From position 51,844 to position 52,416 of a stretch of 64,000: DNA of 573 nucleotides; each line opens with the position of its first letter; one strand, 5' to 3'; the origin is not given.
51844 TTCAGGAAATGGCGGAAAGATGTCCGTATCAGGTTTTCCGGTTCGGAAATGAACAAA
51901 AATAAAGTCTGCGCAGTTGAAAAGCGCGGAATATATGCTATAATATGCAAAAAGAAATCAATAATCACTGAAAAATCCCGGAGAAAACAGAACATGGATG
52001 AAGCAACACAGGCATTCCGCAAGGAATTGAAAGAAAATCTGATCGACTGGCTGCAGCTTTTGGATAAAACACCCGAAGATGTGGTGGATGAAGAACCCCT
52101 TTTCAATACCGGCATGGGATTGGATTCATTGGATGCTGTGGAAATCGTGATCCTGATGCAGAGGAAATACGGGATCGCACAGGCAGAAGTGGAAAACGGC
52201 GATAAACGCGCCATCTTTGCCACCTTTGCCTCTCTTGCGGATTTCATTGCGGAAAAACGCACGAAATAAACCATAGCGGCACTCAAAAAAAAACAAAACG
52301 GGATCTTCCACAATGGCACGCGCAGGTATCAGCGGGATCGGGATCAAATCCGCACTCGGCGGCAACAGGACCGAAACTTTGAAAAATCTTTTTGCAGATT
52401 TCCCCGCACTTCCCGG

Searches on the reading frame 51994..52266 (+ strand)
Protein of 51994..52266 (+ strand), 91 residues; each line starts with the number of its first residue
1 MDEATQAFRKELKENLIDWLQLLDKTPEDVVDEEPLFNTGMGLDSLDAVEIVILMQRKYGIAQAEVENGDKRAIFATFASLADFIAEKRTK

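Call 49: search_protein_families(library=pfam, proteins=[window:51994-52266:+], max_evalue=0.001)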
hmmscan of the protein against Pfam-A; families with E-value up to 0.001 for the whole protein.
window:51994-52266:+ (91 aa): 1 family
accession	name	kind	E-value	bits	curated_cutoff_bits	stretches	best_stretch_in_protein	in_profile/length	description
PF00550.31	PP-binding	-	4.2e-06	27.4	20.8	1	19-62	7-48/67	Phosphopantetheine attachment site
